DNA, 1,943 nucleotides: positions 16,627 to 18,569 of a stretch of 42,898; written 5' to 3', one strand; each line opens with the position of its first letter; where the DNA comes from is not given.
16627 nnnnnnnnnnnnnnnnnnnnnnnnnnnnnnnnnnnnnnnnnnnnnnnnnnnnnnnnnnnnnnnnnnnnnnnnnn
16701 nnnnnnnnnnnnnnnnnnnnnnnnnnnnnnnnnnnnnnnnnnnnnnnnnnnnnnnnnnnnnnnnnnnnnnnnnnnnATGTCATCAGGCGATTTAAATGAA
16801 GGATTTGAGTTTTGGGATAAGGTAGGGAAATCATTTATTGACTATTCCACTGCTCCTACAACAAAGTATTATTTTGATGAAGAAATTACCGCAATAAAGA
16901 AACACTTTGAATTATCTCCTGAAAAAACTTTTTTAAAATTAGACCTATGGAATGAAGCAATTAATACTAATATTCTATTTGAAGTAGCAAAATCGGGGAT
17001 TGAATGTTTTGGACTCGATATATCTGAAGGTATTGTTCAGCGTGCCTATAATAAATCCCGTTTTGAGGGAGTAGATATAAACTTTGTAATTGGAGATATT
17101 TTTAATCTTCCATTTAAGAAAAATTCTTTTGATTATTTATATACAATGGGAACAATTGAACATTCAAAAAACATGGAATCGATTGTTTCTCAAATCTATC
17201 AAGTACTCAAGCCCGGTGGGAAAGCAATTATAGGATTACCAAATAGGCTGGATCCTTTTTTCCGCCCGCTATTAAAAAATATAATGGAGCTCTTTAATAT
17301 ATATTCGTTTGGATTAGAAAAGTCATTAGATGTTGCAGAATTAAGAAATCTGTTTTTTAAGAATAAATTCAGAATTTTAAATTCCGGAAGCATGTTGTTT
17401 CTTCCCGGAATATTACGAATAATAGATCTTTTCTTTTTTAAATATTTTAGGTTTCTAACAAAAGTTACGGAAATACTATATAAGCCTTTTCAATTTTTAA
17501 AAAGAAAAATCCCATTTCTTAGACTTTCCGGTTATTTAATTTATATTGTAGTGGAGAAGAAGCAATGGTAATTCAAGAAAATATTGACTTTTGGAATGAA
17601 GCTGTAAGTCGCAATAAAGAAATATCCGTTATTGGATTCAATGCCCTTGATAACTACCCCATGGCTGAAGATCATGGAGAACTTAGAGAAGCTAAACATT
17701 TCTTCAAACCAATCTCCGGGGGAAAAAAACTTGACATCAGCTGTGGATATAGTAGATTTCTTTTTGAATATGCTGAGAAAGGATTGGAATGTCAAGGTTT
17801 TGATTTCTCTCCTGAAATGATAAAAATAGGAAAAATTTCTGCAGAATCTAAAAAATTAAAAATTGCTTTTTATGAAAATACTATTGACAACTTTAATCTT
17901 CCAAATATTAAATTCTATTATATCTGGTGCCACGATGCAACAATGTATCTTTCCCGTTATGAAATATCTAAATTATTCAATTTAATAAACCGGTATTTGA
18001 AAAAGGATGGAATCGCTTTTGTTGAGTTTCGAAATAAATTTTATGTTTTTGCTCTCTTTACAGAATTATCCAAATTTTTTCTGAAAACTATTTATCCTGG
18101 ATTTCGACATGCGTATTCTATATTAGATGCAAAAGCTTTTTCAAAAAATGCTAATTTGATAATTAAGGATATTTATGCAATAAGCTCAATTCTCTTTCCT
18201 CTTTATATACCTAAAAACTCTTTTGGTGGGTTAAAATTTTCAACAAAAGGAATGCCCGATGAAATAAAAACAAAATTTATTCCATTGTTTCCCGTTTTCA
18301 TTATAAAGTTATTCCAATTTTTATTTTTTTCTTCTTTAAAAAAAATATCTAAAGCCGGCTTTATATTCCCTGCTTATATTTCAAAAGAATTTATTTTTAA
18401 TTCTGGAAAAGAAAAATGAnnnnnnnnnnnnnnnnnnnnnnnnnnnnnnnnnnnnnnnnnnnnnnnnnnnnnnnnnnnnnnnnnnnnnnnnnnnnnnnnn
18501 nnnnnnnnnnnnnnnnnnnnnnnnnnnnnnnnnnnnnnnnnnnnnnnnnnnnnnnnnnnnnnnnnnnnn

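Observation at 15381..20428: Zinc-ribbon-fused Orn/DAP-type PLP decarboxylase, twin SAM methyltransferases and a GT-C-like membrane protein form one translationally coupled unit inside a glycan locus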

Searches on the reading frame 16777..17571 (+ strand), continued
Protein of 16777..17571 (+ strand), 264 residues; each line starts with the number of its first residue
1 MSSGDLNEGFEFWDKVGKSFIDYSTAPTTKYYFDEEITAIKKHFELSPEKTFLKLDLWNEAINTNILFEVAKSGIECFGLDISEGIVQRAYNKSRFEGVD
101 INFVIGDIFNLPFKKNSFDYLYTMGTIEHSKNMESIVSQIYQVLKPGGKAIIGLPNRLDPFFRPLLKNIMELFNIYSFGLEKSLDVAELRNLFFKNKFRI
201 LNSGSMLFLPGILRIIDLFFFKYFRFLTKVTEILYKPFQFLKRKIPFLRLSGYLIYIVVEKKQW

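Call 69: fold_search(model_id=the predicted structure, library=pdb)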
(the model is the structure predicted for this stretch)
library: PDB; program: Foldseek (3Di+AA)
matches with E <= 10: 1998; with E <= 0.001: 1196
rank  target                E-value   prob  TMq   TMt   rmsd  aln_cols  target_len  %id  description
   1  3l8d                  8.4e-17  1.00  0.58  0.74   7.0       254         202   18  Crystal structure of methyltransferase from Bacillus Thuringiensis (released 2010-01-12)
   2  6uvq_A                5.2e-16  1.00  0.62  0.64   8.8       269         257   16  Crystal structure of Apo AtmM (released 2020-11-25)
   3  6uv6_C                7.3e-16  1.00  0.63  0.63   7.4       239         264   16  AtmM with bound rebeccamycin analogue (released 2020-11-25)
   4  6uv6_A                7.3e-16  1.00  0.65  0.65   8.6       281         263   15  AtmM with bound rebeccamycin analogue (released 2020-11-25)
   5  4pne_A                8.4e-16  1.00  0.61  0.60   8.7       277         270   14  Crystal Structure of the [4+2]-Cyclase SpnF (released 2015-02-18)
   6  2o57_D                1.3e-15  1.00  0.59  0.58   7.5       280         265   16  Crystal Structure of a putative sarcosine dimethylglycine methyltransferase from Galdieria sulphuraria (released 2006-12-19)
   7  2avn_A                1.5e-15  1.00  0.66  0.70   5.9       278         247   17  CRYSTAL STRUCTURE OF A UBIQUINONE/MENAQUINONE BIOSYNTHESIS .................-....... PROTEIN (TM1389) FROM THERMOTOGA  (released 2005-10-18)
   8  4pne_B                1.7e-15  1.00  0.61  0.59   9.0       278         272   15  Crystal Structure of the [4+2]-Cyclase SpnF (released 2015-02-18)
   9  8zc8_B                1.9e-15  1.00  0.63  0.60   7.9       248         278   14  The structure of MitM and mitomycin A with SAH in mitomycin (released 2024-11-27)
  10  5gm1_E                2.3e-15  1.00  0.60  0.57   7.7       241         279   14  Crystal structure of methyltransferase TleD complexed with SAH (released 2016-09-28)
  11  8zc7_A                2.3e-15  1.00  0.65  0.65   7.8       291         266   15  Crystallographic analysis of MitM, which catalyzes the post-mitosane modification in mitomycin biosynthesis (released 2024-11-27)
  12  6f5z_A                2.5e-15  1.00  0.59  0.68   6.2       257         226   17  Complex between the Haloferax volcanii Trm112 methyltransferase activator and the Hvo_0019 putative methyltransferase (released 2018-07-11)
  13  8zc7_B                3.5e-15  1.00  0.61  0.60   6.7       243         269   16  Crystallographic analysis of MitM, which catalyzes the post-mitosane modification in mitomycin biosynthesis (released 2024-11-27)
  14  3bus_B                4.3e-15  1.00  0.62  0.67   8.0       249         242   14  Crystal Structure of RebM (released 2008-03-25)
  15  6f5z_B                4.3e-15  1.00  0.61  0.70   5.8       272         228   16  Complex between the Haloferax volcanii Trm112 methyltransferase activator and the Hvo_0019 putative methyltransferase (released 2018-07-11)
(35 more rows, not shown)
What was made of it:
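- On Class I SAM-dependent methyltransferase (for MT1, 16777-17571): Foldseek gives more than 1000 methyltransferase matches, best E 8e-17 (call 69).
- A Trm112 partner methyltransferase (6f5z) is among the structural neighbours of MT1 (call 69).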

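Call 85: find_encoding_contigs(protein=P0064, flank=10000, max_places=2)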
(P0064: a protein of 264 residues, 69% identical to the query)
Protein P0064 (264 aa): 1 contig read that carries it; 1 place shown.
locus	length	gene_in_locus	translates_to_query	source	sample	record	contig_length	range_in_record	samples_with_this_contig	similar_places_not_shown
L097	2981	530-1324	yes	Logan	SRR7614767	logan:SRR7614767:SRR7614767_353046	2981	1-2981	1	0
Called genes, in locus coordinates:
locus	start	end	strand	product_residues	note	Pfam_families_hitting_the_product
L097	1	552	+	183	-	?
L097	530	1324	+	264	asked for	PF01209:Ubie_methyltran (weak), PF08241:Methyltransf_11, PF08242:Methyltransf_12, PF13489:Methyltransf_23 (weak), PF13649:Methyltransf_25, PF13847:Methyltransf_31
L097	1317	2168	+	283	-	PF05891:Methyltransf_PK (weak), PF03848:TehB, PF13489:Methyltransf_23, PF02353:CMAS, PF13847:Methyltransf_31, PF08241:Methyltransf_11, PF08242:Methyltransf_12, PF13649:Methyltransf_25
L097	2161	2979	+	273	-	?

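Call 86: find_encoding_contigs(protein=P0054, flank=10000, max_places=2)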
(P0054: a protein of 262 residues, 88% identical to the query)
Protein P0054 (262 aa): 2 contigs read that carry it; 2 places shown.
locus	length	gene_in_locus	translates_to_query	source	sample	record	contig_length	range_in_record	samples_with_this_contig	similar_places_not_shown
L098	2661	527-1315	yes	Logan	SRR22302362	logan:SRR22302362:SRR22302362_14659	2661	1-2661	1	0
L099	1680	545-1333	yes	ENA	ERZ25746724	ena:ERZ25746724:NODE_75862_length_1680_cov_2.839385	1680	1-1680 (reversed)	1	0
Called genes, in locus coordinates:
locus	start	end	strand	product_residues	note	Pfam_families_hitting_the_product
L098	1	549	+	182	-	?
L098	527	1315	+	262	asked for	PF01209:Ubie_methyltran, PF13489:Methyltransf_23 (weak), PF08241:Methyltransf_11, PF08242:Methyltransf_12, PF13649:Methyltransf_25, PF13847:Methyltransf_31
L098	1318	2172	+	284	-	PF01209:Ubie_methyltran (weak), PF02353:CMAS, PF13489:Methyltransf_23, PF13847:Methyltransf_31, PF08241:Methyltransf_11, PF08242:Methyltransf_12, PF13649:Methyltransf_25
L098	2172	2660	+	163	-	?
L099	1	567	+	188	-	?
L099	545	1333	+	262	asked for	PF01209:Ubie_methyltran, PF13489:Methyltransf_23 (weak), PF08241:Methyltransf_11, PF08242:Methyltransf_12, PF13649:Methyltransf_25, PF13847:Methyltransf_31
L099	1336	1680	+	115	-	?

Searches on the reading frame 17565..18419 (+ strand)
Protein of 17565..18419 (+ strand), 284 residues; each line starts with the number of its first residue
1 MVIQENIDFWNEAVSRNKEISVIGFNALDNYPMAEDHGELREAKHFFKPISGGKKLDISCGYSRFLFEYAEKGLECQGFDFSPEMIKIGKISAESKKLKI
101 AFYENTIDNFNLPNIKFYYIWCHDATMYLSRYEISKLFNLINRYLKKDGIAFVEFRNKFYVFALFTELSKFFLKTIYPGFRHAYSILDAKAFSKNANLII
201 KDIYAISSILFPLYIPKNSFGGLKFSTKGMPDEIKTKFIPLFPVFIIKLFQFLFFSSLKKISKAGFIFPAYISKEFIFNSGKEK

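Call 4: search_protein_families(library=pfam, proteins=[window:17565-18419:+], max_evalue=0.01)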
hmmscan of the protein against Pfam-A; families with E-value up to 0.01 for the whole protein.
window:17565-18419:+ (284 aa): 6 families
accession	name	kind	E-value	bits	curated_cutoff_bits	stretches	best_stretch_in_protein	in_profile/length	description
PF13649.12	Methyltransf_25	-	5e-13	50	27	1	56-149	2-97/97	Methyltransferase domain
PF08241.18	Methyltransf_11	-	1.4e-10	42.1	21.2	1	56-152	1-94/95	Methyltransferase domain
PF13847.12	Methyltransf_31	-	3.8e-10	40.1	27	1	52-153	4-109/145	Methyltransferase domain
PF08242.18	Methyltransf_12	-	1.6e-06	29.2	30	1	56-150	1-97/98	Methyltransferase domain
PF13489.12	Methyltransf_23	-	6e-06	26.5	27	1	39-157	8-120/164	Methyltransferase domain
PF03848.20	TehB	-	0.00012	22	20.4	1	29-149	11-128/193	Tellurite resistance protein TehB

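Call 5: search_protein_families(library=ncbifam, proteins=[window:17565-18419:+], max_evalue=0.01)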
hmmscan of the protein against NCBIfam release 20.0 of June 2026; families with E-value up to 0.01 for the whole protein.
window:17565-18419:+ (284 aa): 12 families
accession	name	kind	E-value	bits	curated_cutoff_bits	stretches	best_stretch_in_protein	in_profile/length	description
TIGR01934.1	MenG_MenH_UbiE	subfamily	5.5e-07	29.1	158.35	1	51-183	39-170/223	ubiquinone/menaquinone biosynthesis methyltransferase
NF008992.0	PRK12335.1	equivalog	6.1e-07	28.9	303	1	30-153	104-223/289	SAM-dependent methyltransferase TehB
NF001244.0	PRK00216.1-5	equivalog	2e-06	27.3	216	1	48-184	45-183/236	bifunctional demethylmenaquinone methyltransferase/2-methoxy-6-polyprenyl-1,4-benzoquinol methylase UbiE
NF043040.1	corrin_prot_MT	hypoth_equivalog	2.5e-06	27.1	180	1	52-151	42-145/216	corrinoid protein-associated methyltransferase CpaM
TIGR02021.1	BchM-ChlM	equivalog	4.7e-06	26.2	158.9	1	49-172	52-172/218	magnesium protoporphyrin IX methyltransferase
NF008405.0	PRK11207.1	equivalog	1.1e-05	25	218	1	29-151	11-130/198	tellurite resistance methyltransferase TehB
TIGR01983.1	UbiG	equivalog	3.3e-05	23.3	102.95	1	44-159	45-157/228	bifunctional 2-polyprenyl-6-hydroxyphenol methylase/3-demethylubiquinol 3-O-methyltransferase UbiG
TIGR00477.1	tehB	equivalog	0.00018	20.9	219.5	1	29-149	54-170/238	tellurite resistance methyltransferase TehB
NF045649.1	2X_seleno_MduS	exception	0.00048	19.2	380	1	53-159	43-153/338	methyltransferase domain-containing selenoprotein MduS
TIGR04345.1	ovoA_Cterm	equivalog_domain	0.0014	18.2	170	1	46-101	36-91/242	putative 4-mercaptohistidine N1-methyltransferase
NF041820.1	daptide_MTase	equivalog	0.0045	16.5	175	1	34-95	20-80/243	daptide-type RiPP biosynthesis methyltransferase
NF040539.1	AST_met_ArsM_2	exception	0.0095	15.8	240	0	53-150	58-160/262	putative arsinothricin biosynthesis methyltransferase ArsM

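Call 18: search_solved_structures(query=window:17565-18419:+, max_evalue=0.001)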
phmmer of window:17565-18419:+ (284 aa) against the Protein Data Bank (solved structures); distinct sequences matched with E-value up to 0.001: 10.
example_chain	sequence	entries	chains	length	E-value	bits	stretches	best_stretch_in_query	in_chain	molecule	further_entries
1wzn_A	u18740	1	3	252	1.7e-08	37.4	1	54-160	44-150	SAM-dependent methyltransferase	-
1ve3_A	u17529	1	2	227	5.5e-08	35.7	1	52-156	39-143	hypothetical protein PH0226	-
5doo_A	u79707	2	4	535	4.8e-07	32.6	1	52-156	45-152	protein lysine methyltransferase 2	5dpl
5wp4_A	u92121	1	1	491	5.4e-07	32.4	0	28-155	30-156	Phosphoethanolamine N-methyltransferase 1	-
5wp5_A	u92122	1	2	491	6.8e-06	28.8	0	28-152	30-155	Phosphomethylethanolamine N-methyltransferase 2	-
4mwz_A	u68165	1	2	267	0.00027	23.6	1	53-153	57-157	Phosphoethanolamine N-methyltransferase, putative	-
4iv0_A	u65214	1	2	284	0.00032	23.3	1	53-153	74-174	Phosphoethanolamine N-methyltransferase, putative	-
9whw_B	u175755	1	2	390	0.0004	23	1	52-156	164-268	N-methyltransferase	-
1xxl_A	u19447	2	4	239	0.00042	22.9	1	55-150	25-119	YcgJ protein | ycgJ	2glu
1y8c_A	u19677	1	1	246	0.00068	22.3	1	56-162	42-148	S-adenosylmethionine-dependent methyltransferase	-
